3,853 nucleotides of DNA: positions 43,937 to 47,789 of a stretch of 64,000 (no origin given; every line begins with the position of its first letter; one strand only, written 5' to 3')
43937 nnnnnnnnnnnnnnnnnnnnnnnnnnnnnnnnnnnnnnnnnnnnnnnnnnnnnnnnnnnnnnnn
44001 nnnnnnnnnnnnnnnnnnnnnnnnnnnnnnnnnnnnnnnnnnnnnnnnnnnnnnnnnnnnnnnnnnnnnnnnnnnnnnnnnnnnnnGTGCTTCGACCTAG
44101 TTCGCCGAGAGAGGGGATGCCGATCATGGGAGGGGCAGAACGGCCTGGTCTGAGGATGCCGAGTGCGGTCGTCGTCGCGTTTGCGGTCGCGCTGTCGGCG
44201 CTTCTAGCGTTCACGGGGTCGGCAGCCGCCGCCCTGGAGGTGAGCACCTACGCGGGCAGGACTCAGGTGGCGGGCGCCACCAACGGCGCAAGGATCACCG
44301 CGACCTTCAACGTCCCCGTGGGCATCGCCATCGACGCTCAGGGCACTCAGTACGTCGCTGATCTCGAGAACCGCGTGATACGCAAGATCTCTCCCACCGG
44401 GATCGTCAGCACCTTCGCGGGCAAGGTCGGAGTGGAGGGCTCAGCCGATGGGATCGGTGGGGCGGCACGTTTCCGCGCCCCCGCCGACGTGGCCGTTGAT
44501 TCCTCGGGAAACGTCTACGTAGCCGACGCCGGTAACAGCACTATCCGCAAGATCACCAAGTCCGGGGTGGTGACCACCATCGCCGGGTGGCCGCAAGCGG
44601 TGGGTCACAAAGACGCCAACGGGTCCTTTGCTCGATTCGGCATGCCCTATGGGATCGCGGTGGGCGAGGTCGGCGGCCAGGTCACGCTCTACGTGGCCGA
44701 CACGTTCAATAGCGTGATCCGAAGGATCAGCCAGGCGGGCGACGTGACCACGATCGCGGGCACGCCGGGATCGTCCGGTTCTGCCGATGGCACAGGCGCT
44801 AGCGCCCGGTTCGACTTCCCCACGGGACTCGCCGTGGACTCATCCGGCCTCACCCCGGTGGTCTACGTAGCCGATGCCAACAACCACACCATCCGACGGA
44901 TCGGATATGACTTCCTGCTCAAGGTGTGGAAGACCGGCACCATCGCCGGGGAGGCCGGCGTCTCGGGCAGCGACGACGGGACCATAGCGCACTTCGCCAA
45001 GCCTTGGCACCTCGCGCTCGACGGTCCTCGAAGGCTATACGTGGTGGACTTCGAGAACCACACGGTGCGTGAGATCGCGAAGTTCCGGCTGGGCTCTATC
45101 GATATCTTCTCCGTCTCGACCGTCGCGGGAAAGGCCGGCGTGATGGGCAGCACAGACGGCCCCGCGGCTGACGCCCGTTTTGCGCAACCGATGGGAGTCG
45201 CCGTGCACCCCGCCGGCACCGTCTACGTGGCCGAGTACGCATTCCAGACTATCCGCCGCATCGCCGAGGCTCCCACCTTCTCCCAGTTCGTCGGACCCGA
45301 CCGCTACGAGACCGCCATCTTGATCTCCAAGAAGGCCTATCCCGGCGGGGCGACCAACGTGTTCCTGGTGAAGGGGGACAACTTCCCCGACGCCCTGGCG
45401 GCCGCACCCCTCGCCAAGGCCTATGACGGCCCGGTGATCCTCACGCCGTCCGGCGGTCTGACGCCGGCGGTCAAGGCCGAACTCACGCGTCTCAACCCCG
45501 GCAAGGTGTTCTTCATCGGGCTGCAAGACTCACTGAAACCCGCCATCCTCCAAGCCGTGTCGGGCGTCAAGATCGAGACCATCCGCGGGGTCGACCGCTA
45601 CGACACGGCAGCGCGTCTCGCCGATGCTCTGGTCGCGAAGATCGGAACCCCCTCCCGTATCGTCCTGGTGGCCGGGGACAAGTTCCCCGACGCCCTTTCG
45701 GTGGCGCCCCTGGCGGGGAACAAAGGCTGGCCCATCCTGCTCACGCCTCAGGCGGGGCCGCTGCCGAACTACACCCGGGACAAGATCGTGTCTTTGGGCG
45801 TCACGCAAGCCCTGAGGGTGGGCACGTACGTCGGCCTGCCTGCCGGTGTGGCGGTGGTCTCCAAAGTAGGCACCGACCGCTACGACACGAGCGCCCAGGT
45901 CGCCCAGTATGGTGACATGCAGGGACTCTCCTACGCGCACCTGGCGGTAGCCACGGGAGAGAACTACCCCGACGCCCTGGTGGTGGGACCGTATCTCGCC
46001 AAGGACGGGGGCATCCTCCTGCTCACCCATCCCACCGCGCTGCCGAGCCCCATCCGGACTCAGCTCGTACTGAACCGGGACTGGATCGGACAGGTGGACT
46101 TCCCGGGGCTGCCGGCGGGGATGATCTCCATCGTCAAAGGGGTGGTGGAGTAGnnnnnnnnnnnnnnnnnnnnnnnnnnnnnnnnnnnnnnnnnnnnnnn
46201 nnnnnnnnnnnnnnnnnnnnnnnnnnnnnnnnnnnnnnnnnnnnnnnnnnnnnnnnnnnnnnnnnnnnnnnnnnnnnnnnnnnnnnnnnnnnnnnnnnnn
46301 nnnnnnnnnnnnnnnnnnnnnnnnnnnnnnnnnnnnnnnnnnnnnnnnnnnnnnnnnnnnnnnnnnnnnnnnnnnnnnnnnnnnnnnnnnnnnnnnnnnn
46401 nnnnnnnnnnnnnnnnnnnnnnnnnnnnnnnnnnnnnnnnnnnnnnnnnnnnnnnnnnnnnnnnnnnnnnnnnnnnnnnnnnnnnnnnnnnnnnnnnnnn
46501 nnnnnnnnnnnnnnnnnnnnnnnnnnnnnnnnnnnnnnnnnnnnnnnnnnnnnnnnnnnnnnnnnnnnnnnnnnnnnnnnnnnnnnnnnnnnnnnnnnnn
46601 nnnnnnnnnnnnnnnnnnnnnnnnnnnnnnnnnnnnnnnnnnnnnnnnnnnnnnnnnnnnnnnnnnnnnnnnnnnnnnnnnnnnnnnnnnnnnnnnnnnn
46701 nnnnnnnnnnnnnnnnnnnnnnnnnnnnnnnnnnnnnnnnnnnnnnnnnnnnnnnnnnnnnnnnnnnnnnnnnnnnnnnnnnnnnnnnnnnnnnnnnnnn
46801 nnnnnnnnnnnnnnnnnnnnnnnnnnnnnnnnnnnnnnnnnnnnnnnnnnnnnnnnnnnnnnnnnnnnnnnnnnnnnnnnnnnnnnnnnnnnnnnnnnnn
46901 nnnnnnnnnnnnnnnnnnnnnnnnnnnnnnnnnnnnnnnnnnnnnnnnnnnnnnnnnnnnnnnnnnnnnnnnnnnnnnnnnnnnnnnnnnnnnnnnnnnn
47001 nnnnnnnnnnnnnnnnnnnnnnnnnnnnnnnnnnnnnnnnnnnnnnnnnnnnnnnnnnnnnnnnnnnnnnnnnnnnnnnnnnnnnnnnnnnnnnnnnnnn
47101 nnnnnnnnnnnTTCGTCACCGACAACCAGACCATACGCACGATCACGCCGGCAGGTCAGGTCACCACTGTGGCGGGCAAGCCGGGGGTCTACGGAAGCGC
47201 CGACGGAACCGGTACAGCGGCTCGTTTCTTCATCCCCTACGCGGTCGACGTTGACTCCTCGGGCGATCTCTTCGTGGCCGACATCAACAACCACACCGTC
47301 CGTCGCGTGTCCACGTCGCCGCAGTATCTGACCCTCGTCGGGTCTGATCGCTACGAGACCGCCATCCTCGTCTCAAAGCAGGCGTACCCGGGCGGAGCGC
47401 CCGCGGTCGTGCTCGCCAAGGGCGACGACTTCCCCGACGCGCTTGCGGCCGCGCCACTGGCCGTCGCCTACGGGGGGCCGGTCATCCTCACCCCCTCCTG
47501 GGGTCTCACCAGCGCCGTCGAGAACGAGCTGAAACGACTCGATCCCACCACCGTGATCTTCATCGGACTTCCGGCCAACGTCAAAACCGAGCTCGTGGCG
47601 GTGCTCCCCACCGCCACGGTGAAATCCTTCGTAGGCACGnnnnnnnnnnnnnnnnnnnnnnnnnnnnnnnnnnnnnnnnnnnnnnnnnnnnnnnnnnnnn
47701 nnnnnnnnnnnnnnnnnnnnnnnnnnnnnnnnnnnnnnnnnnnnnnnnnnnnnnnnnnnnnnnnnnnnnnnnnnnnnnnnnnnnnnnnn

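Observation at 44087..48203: Tandem paralogous NHL beta-propeller + triple-CWB2 surface proteins; a third CWB2 protein at 62051-63985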

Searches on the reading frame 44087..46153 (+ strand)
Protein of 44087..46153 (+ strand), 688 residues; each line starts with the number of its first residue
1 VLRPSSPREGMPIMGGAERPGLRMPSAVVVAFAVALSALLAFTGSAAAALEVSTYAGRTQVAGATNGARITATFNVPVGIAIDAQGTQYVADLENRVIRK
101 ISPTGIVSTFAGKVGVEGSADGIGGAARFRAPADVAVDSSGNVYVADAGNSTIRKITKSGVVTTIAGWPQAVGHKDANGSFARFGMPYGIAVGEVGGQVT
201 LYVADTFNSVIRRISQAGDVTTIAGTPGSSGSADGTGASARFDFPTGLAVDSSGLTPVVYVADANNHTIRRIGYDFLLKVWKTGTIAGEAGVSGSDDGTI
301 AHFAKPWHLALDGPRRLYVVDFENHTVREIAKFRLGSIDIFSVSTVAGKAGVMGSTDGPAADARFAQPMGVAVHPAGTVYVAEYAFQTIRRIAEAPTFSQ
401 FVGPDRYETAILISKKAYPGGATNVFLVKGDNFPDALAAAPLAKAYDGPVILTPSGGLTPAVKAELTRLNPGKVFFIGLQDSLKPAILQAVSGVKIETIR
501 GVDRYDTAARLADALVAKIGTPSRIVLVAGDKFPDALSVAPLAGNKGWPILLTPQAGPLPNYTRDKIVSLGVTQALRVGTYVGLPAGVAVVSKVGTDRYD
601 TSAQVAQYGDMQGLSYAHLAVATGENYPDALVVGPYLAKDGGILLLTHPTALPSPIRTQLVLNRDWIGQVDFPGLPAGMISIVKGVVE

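Call 6: search_protein_families(library=pfam, proteins=[window:44087-46153:+], max_evalue=0.01)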
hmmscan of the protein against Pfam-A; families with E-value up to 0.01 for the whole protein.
window:44087-46153:+ (688 aa): 6 families
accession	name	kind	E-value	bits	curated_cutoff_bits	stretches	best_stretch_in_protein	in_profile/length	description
PF04122.17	CW_binding_2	-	5.8e-44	149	24.9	3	403-486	4-71/73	Cell wall binding domain 2 (CWB2)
PF01436.27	NHL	-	1.8e-24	84.9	20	2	129-155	1-27/28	NHL repeat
PF25021.1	TEN_NHL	-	2.1e-17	63.6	27.1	2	126-168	138-178/357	Teneurin NHL domain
PF08450.18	SGL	-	4.2e-05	23.7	26.3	0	135-168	189-222/246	SMP-30/Gluconolactonase/LRE-like region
PF24684.1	Vgb_lyase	-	6.3e-05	22.4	50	0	54-111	160-217/290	Virginiamycin B lyase family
PF22701.2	Mala_s_1-like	-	0.00055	20.2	27.5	0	132-181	90-133/195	Mal s 1 allergenic protein-like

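Call 7: search_protein_families(library=ncbifam, proteins=[window:44087-46153:+], max_evalue=0.01)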
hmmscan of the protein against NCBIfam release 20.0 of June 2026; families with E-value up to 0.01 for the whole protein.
window:44087-46153:+ (688 aa): 4 families
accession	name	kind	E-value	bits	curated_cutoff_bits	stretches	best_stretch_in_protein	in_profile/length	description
NF035926.1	scyF_NHL_VPEP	equivalog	2.1e-15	56.8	350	3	126-269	148-270/376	scytonemin biosynthesis PEP-CTERM protein ScyF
NF033435.1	S-layer_Clost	equivalog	6.5e-12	45.1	650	1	401-545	387-549/728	S-layer protein SlpA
NF033206.1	ScyE_fam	subfamily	1.4e-06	28.1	80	0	132-171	142-180/333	ScyD/ScyE family protein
NF047494.1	Lepto_SBBP_lipo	equivalog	6.5e-05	21.8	400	1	71-157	126-215/466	SBBP repeat beta-propeller lipoprotein, LipL53 family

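Call 15: list_cluster_members(proteins=[P0004, window:44087-46153:+, P0002, P0037, P0056])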
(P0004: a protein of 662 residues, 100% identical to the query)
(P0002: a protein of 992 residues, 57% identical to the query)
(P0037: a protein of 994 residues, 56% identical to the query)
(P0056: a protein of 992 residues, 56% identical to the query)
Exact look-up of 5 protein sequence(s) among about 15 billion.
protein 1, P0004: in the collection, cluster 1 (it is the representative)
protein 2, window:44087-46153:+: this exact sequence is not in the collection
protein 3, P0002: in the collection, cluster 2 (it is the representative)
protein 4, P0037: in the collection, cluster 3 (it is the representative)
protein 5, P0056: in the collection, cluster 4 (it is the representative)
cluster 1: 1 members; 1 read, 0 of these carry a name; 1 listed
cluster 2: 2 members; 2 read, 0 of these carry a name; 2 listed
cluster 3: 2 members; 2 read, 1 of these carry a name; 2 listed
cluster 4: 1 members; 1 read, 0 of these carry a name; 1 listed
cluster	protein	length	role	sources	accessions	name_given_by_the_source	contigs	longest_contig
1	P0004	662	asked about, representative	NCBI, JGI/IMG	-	-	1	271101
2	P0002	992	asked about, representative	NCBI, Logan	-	-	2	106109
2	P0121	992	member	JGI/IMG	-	-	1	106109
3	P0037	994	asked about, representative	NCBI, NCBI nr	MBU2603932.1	MAG: cell wall-binding repeat-containing protein [Actinobacteria bacterium] | cell wall-binding repeat-containing protein [Actinomycetota bacterium]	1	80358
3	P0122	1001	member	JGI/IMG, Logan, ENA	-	-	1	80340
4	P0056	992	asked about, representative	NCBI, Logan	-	-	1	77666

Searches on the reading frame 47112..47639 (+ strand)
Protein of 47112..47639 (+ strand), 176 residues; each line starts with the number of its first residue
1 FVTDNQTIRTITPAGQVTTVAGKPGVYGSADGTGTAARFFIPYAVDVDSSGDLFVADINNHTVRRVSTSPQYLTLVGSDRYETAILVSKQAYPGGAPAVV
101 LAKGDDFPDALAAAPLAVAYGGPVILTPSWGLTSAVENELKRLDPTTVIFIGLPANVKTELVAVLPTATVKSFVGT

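Call 69: search_protein_representatives(protein=window:47112-47639:+)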
Query: 176 residues. Proteins with E-value up to 0.001 (for the whole library): 94794; up to 1e-10: 55119; up to 1e-30: 12395. The best 150 are listed.
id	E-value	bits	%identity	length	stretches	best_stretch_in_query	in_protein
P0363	0.0e+00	2026.3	49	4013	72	5-67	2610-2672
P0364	0.0e+00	1522.7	45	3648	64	5-68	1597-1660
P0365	0.0e+00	1341.4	45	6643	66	5-80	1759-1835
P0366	0.0e+00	1078.9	42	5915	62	8-83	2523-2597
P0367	0.0e+00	1018.2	47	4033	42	5-80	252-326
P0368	0.0e+00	999.5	50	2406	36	6-68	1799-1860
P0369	0.0e+00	997.3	47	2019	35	1-74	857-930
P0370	2.8e-286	954.4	52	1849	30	3-68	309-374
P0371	6.4e-285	950.0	42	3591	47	7-79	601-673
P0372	5.6e-284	946.9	44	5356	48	8-79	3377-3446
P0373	1.3e-283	945.7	50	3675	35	6-72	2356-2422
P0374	6.8e-277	923.8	50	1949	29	5-67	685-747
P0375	1.5e-273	912.9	51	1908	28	3-66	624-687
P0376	3.5e-263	879.3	53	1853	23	3-68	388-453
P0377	1.2e-262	877.5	42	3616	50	7-79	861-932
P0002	1.2e-190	643.3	53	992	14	14-176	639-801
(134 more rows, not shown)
